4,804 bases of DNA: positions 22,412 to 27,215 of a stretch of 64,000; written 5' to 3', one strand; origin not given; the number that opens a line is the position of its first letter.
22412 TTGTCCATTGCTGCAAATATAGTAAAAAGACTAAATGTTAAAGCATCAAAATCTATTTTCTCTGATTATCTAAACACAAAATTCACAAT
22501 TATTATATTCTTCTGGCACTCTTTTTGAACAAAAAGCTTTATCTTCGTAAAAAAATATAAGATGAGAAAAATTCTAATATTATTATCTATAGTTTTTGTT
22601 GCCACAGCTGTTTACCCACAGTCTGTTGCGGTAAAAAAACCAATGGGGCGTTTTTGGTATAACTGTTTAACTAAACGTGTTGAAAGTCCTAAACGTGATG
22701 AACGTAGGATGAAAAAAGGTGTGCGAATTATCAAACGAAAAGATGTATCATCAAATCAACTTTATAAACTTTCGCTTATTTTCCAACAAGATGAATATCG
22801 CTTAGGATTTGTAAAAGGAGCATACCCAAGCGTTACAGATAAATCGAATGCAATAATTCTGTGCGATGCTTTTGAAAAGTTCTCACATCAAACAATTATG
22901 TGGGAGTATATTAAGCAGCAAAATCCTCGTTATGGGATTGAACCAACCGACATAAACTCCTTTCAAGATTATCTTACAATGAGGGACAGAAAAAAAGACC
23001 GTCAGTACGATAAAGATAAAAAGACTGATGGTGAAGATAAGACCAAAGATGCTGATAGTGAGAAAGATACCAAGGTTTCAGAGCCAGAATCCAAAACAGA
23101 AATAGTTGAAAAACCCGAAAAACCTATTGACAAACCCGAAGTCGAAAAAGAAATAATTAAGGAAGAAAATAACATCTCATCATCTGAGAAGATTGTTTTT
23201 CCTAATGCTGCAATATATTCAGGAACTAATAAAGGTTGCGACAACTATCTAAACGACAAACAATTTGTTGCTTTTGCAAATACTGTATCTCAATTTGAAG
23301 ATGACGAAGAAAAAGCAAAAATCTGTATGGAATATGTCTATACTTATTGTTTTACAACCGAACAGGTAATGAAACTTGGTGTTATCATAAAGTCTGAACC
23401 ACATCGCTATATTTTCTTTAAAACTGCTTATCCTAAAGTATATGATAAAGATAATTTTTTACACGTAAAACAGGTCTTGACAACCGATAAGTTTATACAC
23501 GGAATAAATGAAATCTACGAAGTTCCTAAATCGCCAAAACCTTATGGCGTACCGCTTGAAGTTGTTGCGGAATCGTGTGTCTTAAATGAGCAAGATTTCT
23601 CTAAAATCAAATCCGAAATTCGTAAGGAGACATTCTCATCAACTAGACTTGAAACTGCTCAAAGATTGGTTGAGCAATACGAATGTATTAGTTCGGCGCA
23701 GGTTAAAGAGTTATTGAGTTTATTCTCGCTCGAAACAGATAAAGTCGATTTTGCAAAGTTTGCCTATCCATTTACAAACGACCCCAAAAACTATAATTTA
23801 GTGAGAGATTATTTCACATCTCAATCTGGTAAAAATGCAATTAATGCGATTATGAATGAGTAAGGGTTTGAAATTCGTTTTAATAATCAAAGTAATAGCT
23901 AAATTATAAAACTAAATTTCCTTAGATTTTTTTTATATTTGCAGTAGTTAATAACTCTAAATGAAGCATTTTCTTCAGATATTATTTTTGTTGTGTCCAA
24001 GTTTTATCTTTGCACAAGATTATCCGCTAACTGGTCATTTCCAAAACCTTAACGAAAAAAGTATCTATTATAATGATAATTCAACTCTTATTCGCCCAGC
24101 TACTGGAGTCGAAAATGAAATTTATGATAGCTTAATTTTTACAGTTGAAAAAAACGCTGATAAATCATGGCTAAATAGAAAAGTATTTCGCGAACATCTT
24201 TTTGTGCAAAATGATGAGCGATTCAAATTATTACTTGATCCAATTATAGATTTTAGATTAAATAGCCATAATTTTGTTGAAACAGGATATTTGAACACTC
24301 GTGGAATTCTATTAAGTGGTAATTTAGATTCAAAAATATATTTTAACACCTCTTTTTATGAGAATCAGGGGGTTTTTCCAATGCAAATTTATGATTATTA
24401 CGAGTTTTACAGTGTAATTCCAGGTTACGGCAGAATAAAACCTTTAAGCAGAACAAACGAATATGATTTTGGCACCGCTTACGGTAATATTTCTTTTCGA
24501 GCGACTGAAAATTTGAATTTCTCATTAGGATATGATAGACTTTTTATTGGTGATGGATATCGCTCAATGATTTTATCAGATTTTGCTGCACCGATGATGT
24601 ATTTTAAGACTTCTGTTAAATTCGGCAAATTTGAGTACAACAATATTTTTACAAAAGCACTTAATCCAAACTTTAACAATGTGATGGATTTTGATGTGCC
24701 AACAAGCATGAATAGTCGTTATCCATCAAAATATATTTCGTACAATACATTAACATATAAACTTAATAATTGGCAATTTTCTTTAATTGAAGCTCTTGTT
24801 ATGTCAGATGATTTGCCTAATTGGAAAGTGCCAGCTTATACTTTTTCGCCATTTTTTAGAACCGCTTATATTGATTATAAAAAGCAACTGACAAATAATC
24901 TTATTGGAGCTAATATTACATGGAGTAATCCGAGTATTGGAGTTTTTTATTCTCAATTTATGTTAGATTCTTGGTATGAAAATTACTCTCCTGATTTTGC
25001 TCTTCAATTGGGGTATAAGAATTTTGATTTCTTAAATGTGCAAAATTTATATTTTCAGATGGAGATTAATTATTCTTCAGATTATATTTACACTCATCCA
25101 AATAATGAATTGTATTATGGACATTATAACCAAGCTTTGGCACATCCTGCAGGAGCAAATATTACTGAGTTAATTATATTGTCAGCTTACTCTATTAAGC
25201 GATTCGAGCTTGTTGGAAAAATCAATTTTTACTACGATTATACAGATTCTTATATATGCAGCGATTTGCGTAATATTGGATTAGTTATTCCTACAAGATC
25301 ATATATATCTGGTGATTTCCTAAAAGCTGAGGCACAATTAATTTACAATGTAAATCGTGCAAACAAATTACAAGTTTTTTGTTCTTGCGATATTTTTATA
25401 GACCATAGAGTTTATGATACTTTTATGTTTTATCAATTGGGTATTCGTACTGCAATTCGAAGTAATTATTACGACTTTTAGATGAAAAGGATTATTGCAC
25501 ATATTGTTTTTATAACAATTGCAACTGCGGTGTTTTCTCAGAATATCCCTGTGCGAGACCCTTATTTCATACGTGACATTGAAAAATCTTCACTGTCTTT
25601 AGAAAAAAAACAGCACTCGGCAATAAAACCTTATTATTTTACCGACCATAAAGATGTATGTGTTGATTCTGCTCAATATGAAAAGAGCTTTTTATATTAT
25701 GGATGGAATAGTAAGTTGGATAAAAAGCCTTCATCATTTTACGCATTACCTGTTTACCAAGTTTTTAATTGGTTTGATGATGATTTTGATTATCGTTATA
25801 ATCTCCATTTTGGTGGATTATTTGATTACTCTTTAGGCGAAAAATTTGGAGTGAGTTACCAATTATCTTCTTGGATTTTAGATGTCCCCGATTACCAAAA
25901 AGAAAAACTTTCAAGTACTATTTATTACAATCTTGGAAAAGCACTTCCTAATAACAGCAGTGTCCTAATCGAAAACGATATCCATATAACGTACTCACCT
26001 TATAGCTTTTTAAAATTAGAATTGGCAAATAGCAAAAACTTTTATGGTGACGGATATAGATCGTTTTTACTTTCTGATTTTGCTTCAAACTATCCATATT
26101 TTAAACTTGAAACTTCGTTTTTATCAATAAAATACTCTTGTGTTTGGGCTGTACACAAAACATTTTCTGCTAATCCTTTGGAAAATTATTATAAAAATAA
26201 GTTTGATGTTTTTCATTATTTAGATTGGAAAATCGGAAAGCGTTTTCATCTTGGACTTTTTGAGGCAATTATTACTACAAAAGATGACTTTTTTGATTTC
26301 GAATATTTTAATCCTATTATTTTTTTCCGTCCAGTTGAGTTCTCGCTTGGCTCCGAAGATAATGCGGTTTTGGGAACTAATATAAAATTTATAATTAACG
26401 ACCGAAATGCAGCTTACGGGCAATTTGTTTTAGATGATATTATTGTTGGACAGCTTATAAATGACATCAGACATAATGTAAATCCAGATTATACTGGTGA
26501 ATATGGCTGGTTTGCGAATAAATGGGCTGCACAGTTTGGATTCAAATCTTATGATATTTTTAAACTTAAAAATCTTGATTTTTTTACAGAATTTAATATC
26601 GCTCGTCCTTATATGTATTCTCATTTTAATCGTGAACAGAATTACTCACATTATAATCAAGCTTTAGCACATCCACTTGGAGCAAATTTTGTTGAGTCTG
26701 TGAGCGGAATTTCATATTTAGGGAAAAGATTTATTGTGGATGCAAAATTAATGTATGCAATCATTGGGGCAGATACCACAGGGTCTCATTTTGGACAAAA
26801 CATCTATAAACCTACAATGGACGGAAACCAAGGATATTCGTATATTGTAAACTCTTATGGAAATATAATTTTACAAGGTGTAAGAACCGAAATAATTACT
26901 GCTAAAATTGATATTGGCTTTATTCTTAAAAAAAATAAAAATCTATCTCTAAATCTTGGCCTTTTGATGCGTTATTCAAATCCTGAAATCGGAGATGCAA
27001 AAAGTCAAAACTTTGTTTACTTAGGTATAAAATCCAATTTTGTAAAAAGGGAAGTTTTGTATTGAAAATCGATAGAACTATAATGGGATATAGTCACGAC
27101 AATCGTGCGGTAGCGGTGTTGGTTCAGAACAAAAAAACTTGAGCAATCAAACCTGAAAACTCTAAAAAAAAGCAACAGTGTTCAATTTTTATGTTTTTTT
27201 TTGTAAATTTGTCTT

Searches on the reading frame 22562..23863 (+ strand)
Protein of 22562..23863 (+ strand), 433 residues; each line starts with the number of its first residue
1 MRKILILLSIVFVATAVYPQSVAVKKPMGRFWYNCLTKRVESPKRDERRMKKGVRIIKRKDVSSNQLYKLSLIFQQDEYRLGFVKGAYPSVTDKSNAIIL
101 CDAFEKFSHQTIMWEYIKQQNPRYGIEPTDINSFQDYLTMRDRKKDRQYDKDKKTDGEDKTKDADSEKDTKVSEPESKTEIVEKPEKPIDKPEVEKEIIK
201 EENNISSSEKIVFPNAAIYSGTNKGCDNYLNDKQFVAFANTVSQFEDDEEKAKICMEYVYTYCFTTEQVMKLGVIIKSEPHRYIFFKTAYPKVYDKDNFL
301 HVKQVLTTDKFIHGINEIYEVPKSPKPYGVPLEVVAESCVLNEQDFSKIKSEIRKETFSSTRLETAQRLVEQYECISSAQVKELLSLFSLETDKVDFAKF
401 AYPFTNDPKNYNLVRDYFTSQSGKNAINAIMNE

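Call 28: search_protein_families(library=pfam, proteins=[window:22562-23863:+], max_evalue=0.001)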
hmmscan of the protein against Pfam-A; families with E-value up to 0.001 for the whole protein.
window:22562-23863:+ (433 aa): 1 family
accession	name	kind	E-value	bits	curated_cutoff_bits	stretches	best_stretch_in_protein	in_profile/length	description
PF14771.11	DUF4476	-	4.7e-34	117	22.5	3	341-431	2-91/91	Domain of unknown function (DUF4476)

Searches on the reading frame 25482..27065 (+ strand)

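Call 35: search_protein_families(library=pfam, proteins=[window:25482-27065:+], max_evalue=0.01)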
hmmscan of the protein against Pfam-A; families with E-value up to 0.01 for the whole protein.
window:25482-27065:+ (527 aa): 1 family
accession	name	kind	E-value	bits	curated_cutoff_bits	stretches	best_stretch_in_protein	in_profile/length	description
PF14052.12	Caps_assemb_Wzi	-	0.0061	16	30.1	1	346-433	246-343/392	Capsule assembly protein Wzi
